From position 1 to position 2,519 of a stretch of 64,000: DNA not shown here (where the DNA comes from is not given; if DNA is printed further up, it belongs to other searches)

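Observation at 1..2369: IleRS-family paralog with both class I catalytic signatures (HIGH and KMSKS) degenerate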

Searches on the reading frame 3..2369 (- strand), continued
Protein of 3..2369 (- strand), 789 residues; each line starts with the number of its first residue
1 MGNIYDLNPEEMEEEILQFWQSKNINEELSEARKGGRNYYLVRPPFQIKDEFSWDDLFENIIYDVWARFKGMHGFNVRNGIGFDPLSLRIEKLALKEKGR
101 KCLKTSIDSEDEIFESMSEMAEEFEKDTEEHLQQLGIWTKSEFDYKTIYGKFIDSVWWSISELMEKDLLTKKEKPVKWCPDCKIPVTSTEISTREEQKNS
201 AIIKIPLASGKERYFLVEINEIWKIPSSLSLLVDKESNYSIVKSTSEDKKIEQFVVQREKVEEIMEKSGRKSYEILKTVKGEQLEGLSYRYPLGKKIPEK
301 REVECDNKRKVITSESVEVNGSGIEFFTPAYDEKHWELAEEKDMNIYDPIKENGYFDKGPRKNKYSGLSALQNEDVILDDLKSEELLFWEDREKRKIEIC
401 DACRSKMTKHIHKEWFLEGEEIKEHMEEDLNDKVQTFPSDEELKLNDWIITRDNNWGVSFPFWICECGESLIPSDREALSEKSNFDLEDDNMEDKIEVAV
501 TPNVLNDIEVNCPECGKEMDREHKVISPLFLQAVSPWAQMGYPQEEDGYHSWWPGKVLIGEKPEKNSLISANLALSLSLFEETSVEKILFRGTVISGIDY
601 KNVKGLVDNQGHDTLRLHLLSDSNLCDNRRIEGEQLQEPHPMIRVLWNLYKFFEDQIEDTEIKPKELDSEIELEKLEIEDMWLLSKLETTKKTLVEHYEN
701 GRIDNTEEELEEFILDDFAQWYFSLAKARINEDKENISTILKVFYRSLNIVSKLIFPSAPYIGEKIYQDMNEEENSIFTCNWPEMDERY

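Call 79: search_solved_structures(query=L001:4462-5679:+, max_evalue=0.001, show_alignments=5)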
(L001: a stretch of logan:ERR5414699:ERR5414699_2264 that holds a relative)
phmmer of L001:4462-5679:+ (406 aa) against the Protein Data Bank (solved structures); distinct sequences matched with E-value up to 0.001: 12.
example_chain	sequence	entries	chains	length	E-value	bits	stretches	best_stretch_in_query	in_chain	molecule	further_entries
8c9d_A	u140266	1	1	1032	2.4e-21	79.4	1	27-371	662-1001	Isoleucine--tRNA ligase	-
8c8v_A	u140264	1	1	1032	2.4e-21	79.4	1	27-371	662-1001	Isoleucine--tRNA ligase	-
8c8w_A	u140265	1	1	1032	2.4e-21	79.4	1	27-371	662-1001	Isoleucine--tRNA ligase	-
8c8u_A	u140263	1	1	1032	3.3e-21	79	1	27-371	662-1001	Isoleucine--tRNA ligase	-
9w01_B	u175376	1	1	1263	7.3e-12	48.2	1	34-363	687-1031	Isoleucine--tRNA ligase, cytoplasmic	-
4xkz_A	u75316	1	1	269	3.2e-11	46.1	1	1-224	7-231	Valine-tRNA ligase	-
1ile_A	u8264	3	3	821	1.3e-10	44.1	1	6-166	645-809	ISOLEUCYL-TRNA SYNTHETASE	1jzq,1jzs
8wnd_A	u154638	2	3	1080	2.6e-08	36.5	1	7-345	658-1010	isoleucine--tRNA ligase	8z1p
9wqs_A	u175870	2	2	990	3.8e-06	29.4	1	7-273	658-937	Isoleucine--tRNA ligase, cytoplasmic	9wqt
7d5c_A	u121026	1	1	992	4.5e-06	29.1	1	7-274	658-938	Isoleucine--tRNA ligase, cytoplasmic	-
6ldk_A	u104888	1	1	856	1.9e-05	27.1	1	7-131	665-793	Isoleucine--tRNA ligase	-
1gax_A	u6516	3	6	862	3.5e-05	26.2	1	39-180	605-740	VALYL-TRNA SYNTHETASE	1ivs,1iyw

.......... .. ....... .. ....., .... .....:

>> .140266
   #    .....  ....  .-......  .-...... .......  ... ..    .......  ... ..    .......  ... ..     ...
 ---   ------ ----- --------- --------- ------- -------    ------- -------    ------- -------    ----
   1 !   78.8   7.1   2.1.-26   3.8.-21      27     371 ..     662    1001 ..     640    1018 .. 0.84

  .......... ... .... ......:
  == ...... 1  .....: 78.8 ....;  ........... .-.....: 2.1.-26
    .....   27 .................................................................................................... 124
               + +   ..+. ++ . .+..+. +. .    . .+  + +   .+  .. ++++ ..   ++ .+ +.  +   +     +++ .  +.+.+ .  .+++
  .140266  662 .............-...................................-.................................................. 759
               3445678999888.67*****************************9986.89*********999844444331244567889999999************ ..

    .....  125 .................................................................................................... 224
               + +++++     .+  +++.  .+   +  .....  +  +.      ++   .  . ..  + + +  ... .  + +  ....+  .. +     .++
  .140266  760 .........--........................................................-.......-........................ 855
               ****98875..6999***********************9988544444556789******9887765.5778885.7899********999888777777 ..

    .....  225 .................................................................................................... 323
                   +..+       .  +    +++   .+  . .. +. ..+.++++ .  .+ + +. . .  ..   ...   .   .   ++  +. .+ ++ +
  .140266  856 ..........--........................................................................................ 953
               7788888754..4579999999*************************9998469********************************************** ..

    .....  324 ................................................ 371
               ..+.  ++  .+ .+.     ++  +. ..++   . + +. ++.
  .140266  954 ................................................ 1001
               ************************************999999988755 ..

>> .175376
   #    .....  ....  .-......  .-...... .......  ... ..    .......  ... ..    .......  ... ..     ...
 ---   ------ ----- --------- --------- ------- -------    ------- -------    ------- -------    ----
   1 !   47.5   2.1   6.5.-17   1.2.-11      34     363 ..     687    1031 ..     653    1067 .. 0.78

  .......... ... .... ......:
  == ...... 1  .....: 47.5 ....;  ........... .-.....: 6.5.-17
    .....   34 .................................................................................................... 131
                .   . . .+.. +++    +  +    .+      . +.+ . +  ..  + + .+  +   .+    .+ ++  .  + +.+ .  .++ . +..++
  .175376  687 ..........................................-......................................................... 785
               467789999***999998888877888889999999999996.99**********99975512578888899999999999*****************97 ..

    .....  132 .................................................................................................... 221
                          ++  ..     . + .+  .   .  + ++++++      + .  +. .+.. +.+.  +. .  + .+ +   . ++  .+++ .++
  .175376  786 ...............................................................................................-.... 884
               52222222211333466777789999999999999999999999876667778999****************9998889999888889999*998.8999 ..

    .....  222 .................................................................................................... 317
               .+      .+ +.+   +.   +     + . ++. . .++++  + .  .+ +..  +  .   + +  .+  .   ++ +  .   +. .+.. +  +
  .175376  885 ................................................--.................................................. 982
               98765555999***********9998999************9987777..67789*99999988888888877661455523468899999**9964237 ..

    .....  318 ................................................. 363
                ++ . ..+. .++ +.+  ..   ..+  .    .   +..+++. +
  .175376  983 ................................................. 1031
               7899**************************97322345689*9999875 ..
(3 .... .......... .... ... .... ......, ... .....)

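Call 81: search_protein_representatives(protein=window:3-2369:-)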
Query: 789 residues. Proteins with E-value up to 0.001 (for the whole library): 4688; up to 1e-10: 1634; up to 1e-30: 343. The best 150 are listed.
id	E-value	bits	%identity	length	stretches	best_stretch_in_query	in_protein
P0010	2.5e-226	770.1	46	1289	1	12-789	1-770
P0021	3.7e-192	657.1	40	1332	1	6-789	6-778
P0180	2.8e-135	469.0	39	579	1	7-577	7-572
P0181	5.1e-119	415.2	31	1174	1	4-786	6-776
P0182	2.3e-117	409.7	31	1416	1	5-785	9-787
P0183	4.7e-115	402.1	32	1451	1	10-786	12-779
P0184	1.1e-109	384.3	33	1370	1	7-786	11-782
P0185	3.0e-108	379.6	31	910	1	31-785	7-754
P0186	1.7e-93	330.8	28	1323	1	8-780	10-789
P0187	6.9e-90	318.9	27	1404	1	7-788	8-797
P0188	8.5e-90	318.6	29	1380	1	8-789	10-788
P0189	9.8e-88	311.7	28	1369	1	8-786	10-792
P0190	1.3e-86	308.0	27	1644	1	8-784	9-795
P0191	1.2e-85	304.9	28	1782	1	12-784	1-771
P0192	8.7e-85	302.0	28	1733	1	5-787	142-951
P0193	5.6e-84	299.3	27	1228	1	7-784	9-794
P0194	1.4e-83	298.0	27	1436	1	6-784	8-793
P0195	2.7e-82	293.7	27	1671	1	12-786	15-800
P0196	2.4e-80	287.3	27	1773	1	6-787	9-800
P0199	6.2e-78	279.3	28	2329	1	7-786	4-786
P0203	2.2e-73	264.3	26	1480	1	8-778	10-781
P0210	2.8e-65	237.5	26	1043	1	8-785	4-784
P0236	2.7e-53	197.9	27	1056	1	11-769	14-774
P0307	5.0e-44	167.2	24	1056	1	11-786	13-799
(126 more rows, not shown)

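Call 84: search_protein_families(library=pfam, proteins=[P0186, P0187, P0189, P0193, P0192, P0190], max_evalue=0.0001)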
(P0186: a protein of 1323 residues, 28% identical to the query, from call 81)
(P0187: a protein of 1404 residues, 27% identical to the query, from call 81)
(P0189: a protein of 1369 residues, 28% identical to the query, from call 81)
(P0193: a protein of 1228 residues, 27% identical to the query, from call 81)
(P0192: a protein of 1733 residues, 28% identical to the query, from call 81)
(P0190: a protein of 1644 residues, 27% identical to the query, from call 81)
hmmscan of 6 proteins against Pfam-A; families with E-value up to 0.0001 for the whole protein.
P0186 (1323 aa): 8 families
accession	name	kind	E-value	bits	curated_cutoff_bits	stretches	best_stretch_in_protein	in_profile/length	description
PF00133.28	tRNA-synt_1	-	1.6e-128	429.4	22.7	1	18-637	2-412/414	tRNA synthetases class I (I, L, M and V)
PF05763.18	DUF835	-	3.8e-35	121.1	33.1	1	1194-1318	11-135/136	Protein of unknown function (DUF835)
PF08264.19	Anticodon_1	-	1.6e-32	112.9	25.1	1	687-835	1-147/148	Anticodon-binding domain of tRNA ligase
PF19302.4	DUF5915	-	1.5e-27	96.9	27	1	871-1050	18-193/195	Domain of unknown function (DUF5915)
PF09334.17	tRNA-synt_1g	-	1.8e-23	83.4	20.1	2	522-643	243-371/391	tRNA synthetases class I (M)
PF13240.11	Zn_Ribbon_1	-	4.3e-06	26.8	25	1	1126-1147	2-23/23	zinc-ribbon domain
PF01406.26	tRNA-synt_1e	-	2e-05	24.5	27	0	580-630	234-284/301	tRNA synthetases class I (C) catalytic domain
PF01921.24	tRNA-synt_1f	-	9.1e-05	22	27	0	587-631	270-314/360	tRNA synthetases class I (K)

P0187 (1404 aa): 6 families
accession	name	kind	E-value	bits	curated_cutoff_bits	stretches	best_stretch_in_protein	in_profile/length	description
PF00133.28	tRNA-synt_1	-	2e-121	406.1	22.7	1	19-630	4-406/414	tRNA synthetases class I (I, L, M and V)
PF08264.19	Anticodon_1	-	8.2e-40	136.5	25.1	1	687-833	1-145/148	Anticodon-binding domain of tRNA ligase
PF05763.18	DUF835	-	3e-36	124.6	33.1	1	1270-1397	7-135/136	Protein of unknown function (DUF835)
PF09334.17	tRNA-synt_1g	-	1.7e-21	76.9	20.1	2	523-645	244-374/391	tRNA synthetases class I (M)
PF19302.4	DUF5915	-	9.5e-20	71.4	27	1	860-1049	9-193/195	Domain of unknown function (DUF5915)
PF14520.12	HHH_5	-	4.2e-16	59.6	27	1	1176-1227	2-53/57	Helix-hairpin-helix domain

P0189 (1369 aa): 10 families
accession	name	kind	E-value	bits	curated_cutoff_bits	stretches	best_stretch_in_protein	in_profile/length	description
PF00133.28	tRNA-synt_1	-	4e-133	444.6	22.7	1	18-627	2-406/414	tRNA synthetases class I (I, L, M and V)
PF08264.19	Anticodon_1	-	1.2e-33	116.5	25.1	1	684-830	1-145/148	Anticodon-binding domain of tRNA ligase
PF05763.18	DUF835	-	5.2e-31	107.7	33.1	1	1237-1362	8-135/136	Protein of unknown function (DUF835)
PF09334.17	tRNA-synt_1g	-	2.4e-28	99.4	20.1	2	48-195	8-136/391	tRNA synthetases class I (M)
PF19302.4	DUF5915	-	4e-23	82.4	27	1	850-1047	2-192/195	Domain of unknown function (DUF5915)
PF14520.12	HHH_5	-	9e-12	45.7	27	1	1125-1172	5-53/57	Helix-hairpin-helix domain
PF12826.13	HHH_2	-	4.6e-11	43.1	27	1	1125-1176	6-57/64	Helix-hairpin-helix motif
PF00633.29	HHH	-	2.2e-06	27.6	24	0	1145-1173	2-30/30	Helix-hairpin-helix motif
PF01406.26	tRNA-synt_1e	-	5.4e-05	23.1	27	0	579-643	236-299/301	tRNA synthetases class I (C) catalytic domain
PF12836.13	HHH_3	-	5.7e-05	23.6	27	0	1147-1176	7-36/65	Helix-hairpin-helix motif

P0193 (1228 aa): 5 families
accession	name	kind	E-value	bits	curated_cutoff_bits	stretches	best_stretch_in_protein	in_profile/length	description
PF00133.28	tRNA-synt_1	-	2.8e-118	395.7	22.7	1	19-631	3-406/414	tRNA synthetases class I (I, L, M and V)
PF08264.19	Anticodon_1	-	9.2e-37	126.6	25.1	1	688-835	1-146/148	Anticodon-binding domain of tRNA ligase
PF05763.18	DUF835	-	1.4e-30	106.2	33.1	1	1092-1223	3-135/136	Protein of unknown function (DUF835)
PF09334.17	tRNA-synt_1g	-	2.3e-19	69.9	20.1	2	48-195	8-136/391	tRNA synthetases class I (M)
PF19302.4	DUF5915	-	3.8e-15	56.4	27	1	854-1051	2-194/195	Domain of unknown function (DUF5915)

P0192 (1733 aa): 6 families
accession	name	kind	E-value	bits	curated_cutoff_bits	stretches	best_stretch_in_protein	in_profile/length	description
PF00133.28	tRNA-synt_1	-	2.2e-122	409.3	22.7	1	151-792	2-412/414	tRNA synthetases class I (I, L, M and V)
PF05763.18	DUF835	-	3.7e-36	124.3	33.1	1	1592-1724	3-135/136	Protein of unknown function (DUF835)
PF08264.19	Anticodon_1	-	1.4e-31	109.8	25.1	1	842-989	1-146/148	Anticodon-binding domain of tRNA ligase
PF09334.17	tRNA-synt_1g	-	9.5e-22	77.7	20.1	2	678-800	244-373/391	tRNA synthetases class I (M)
PF19302.4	DUF5915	-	5.3e-15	55.9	27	1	1010-1206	4-194/195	Domain of unknown function (DUF5915)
PF01921.24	tRNA-synt_1f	-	9e-05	22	27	0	743-804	271-331/360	tRNA synthetases class I (K)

P0190 (1644 aa): 11 families
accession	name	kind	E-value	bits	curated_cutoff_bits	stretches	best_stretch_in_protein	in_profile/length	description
PF00133.28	tRNA-synt_1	-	3.6e-107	359.1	22.7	1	18-639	3-411/414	tRNA synthetases class I (I, L, M and V)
PF05763.18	DUF835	-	3.5e-31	108.2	33.1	1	1512-1638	8-135/136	Protein of unknown function (DUF835)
PF08264.19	Anticodon_1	-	7.4e-29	101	25.1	1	689-835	1-145/148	Anticodon-binding domain of tRNA ligase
PF19302.4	DUF5915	-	9.5e-22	77.9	27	1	854-1050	1-192/195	Domain of unknown function (DUF5915)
PF09334.17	tRNA-synt_1g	-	2.2e-20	73.2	20.1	2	47-194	8-136/391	tRNA synthetases class I (M)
PF14520.12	HHH_5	-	1.4e-12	48.3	27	0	1282-1326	11-55/57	Helix-hairpin-helix domain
PF12826.13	HHH_2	-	3.3e-07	30.8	27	0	1282-1330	12-59/64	Helix-hairpin-helix motif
PF14559.12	TPR_19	-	1.4e-06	29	25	1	1377-1431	11-65/68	Tetratricopeptide repeat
PF13428.12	TPR_14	-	2.9e-05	24.8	23.5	0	1391-1431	1-41/44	Tetratricopeptide repeat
PF13432.12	TPR_16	-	5.1e-05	24.1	32.7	0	1397-1428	3-34/65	Tetratricopeptide repeat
PF00633.29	HHH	-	7e-05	22.9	24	0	1302-1324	7-29/30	Helix-hairpin-helix motif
